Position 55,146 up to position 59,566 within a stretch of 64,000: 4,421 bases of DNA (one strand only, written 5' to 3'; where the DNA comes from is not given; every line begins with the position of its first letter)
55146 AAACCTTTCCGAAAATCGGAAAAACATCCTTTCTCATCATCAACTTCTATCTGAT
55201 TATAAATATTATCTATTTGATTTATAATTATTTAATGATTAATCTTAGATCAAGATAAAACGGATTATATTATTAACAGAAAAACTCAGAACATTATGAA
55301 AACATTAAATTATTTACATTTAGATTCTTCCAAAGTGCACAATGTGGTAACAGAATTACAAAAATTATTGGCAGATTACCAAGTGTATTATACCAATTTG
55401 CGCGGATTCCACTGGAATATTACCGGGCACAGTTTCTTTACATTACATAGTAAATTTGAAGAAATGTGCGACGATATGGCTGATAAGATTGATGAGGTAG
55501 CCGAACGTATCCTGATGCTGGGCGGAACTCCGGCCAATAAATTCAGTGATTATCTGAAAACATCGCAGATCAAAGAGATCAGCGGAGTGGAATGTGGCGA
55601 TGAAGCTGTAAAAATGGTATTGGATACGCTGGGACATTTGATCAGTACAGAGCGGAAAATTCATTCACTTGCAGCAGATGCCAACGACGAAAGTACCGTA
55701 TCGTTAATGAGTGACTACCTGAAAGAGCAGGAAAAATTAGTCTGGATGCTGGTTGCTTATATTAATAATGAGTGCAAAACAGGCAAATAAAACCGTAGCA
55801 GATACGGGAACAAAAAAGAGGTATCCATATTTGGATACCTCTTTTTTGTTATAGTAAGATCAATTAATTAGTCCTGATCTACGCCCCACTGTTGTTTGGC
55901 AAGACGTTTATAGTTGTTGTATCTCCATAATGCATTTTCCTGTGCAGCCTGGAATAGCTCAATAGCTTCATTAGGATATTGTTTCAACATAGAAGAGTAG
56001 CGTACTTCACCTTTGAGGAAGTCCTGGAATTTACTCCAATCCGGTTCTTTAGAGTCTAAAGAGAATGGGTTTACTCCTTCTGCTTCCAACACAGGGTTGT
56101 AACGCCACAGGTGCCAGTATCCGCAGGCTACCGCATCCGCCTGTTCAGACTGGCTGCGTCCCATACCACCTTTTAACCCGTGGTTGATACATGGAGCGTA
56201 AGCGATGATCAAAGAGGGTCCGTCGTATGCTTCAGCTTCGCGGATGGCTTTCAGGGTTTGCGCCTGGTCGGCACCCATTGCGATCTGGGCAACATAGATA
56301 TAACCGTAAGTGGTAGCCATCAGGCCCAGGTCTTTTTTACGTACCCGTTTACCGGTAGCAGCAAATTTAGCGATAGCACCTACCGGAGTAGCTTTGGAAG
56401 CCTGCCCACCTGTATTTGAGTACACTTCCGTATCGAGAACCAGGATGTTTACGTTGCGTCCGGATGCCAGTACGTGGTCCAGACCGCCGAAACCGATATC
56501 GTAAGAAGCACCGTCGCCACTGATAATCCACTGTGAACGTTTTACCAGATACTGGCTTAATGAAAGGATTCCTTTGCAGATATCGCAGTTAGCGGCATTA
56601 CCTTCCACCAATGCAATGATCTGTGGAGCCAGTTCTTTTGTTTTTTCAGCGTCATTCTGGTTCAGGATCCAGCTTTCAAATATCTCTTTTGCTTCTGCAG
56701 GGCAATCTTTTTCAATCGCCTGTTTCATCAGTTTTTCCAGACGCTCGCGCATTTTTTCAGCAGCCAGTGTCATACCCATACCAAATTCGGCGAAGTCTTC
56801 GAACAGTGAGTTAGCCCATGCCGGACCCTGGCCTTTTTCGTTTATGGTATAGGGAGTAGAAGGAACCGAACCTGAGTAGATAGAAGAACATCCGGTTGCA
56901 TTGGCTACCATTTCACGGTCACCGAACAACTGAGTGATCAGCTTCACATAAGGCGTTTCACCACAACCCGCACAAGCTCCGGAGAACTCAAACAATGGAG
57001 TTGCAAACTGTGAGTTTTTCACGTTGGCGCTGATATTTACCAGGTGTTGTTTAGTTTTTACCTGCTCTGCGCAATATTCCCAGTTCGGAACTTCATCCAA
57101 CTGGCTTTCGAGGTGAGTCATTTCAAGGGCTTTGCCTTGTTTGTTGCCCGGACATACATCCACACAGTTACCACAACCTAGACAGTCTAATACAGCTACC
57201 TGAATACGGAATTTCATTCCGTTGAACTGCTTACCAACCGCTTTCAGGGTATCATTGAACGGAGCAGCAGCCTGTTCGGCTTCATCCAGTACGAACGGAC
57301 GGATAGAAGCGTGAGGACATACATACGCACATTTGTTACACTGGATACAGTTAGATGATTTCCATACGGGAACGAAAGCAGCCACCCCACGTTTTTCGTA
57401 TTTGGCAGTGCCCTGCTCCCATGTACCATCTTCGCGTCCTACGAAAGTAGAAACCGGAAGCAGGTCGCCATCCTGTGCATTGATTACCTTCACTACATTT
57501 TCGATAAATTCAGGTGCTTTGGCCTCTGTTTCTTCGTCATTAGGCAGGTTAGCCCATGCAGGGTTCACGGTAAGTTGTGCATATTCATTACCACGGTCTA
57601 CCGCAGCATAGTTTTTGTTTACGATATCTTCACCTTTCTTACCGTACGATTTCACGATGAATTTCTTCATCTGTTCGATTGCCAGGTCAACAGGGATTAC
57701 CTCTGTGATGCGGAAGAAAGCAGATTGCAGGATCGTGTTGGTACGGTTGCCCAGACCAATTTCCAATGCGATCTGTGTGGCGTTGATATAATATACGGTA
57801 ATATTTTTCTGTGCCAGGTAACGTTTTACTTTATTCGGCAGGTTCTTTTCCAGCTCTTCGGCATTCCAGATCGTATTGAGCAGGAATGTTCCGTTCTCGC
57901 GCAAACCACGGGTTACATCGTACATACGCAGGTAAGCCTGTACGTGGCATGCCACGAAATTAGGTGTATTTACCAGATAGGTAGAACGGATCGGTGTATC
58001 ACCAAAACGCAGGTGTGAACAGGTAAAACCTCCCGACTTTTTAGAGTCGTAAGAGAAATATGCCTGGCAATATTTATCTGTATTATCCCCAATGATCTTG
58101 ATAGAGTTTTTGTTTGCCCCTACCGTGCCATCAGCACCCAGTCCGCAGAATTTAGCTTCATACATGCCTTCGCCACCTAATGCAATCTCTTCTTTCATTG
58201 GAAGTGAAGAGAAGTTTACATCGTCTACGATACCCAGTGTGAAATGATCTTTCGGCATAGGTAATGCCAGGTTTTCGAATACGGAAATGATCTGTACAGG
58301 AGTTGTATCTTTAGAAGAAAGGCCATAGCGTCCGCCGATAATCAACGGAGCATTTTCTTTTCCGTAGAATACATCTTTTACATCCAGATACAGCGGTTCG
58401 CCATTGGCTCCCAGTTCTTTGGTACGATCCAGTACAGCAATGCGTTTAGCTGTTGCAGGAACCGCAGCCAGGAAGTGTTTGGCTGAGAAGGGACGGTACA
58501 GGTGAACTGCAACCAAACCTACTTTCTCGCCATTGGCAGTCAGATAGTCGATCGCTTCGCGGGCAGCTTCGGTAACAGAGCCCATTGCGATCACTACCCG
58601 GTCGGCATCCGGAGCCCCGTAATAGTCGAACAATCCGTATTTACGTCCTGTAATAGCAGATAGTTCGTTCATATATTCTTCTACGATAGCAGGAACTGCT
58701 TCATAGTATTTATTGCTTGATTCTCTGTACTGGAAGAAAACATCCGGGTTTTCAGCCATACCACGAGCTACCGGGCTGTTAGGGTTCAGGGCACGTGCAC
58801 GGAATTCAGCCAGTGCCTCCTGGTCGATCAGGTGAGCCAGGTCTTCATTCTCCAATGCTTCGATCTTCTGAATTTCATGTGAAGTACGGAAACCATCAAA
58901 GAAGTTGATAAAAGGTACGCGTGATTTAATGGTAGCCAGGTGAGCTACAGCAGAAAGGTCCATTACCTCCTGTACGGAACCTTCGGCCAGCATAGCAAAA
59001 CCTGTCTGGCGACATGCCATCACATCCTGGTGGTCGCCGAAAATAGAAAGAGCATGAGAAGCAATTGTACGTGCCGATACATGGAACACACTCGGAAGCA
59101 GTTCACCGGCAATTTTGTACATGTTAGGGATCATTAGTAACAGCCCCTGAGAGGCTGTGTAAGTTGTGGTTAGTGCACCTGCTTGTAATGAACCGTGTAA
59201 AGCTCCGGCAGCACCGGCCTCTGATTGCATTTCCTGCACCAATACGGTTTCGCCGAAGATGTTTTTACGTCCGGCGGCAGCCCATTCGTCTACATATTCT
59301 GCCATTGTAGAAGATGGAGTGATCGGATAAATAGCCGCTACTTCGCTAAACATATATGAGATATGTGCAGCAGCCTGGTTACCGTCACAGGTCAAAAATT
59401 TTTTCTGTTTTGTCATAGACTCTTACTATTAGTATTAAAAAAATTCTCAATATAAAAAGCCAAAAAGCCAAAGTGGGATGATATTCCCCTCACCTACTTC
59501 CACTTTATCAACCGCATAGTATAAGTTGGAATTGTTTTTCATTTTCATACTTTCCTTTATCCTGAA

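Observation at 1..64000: About 22-23 accessory loci are broken while every recognisable core gene is intact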

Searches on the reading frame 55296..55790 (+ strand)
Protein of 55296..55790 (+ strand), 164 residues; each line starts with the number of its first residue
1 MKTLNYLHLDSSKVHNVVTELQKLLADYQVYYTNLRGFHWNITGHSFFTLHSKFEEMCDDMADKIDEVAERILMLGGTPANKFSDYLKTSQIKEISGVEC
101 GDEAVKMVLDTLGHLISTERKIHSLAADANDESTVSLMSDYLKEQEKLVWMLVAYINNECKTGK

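Call 18: find_encoding_contigs(protein=window:55296-55790:+, flank=10000, max_places=10)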
Protein window:55296-55790:+ (164 aa): 2 contigs read that carry it; 2 places shown.
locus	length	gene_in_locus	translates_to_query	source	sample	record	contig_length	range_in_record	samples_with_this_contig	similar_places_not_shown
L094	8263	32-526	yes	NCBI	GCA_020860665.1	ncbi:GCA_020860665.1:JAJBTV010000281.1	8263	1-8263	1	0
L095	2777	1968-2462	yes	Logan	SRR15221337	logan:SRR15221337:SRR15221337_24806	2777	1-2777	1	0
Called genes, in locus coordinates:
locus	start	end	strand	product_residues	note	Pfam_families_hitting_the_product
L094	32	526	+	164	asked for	PF00210:Ferritin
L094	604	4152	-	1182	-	PF01855:POR_N, PF17147:PFOR_II, PF01558:POR, PF10371:EKR, PF12838:Fer4_7, PF13183:Fer4_8, PF13237:Fer4_10, PF13484:Fer4_16, +4 more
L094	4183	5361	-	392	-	PF13173:AAA_14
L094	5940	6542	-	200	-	PF00677:Lum_binding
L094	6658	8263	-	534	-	PF00365:PFK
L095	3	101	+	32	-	?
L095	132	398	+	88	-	PF00248:Aldo_ket_red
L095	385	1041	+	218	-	PF00248:Aldo_ket_red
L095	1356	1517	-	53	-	-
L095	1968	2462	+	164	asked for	PF00210:Ferritin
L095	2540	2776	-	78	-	?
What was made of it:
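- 55296..63568 (.): Intact block: dps (55296-55790, +), PFOR (55868-59416, -), AAA_14 ATPase (59447-60625, -), ribE (61204-61806, -) and pfp (61922-63568, -). Gene calls in GCA_020860665.1 contig L094 (call 18).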

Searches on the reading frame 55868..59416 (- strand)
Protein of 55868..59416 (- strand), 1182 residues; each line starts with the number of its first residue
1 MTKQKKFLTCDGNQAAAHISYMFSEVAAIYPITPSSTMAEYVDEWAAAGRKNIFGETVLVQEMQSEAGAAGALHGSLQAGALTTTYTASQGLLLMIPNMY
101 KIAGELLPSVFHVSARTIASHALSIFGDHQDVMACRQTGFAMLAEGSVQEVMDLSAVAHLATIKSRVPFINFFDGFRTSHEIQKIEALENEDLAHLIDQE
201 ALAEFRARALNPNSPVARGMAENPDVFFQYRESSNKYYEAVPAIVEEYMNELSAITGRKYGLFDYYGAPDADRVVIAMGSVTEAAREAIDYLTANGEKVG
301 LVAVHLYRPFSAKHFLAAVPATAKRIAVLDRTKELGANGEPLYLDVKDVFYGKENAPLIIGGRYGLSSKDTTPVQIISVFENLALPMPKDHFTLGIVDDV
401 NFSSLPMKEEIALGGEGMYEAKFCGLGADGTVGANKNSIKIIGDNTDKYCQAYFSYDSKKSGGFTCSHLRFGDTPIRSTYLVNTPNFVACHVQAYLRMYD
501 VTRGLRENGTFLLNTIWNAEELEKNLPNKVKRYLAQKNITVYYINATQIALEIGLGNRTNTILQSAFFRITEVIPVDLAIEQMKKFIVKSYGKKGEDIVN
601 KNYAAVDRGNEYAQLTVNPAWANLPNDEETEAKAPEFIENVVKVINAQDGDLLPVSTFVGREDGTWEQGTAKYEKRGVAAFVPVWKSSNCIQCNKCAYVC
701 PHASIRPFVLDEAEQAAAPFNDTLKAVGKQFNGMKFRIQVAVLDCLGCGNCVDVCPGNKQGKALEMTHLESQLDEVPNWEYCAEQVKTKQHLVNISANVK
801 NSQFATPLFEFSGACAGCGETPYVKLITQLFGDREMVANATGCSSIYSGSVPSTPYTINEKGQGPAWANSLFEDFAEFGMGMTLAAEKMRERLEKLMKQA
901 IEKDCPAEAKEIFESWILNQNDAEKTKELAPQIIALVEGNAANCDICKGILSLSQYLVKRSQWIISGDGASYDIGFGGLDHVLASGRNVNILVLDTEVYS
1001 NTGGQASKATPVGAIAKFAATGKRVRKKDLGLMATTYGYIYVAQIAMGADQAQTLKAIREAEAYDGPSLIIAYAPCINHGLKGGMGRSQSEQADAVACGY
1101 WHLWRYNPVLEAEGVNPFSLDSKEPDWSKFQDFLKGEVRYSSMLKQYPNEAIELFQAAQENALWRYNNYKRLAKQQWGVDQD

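Call 4: find_encoding_contigs(protein=window:55868-59416:-, flank=10000, max_places=10)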
Protein window:55868-59416:- (1182 aa): no gene with exactly this product is on record in the collection.
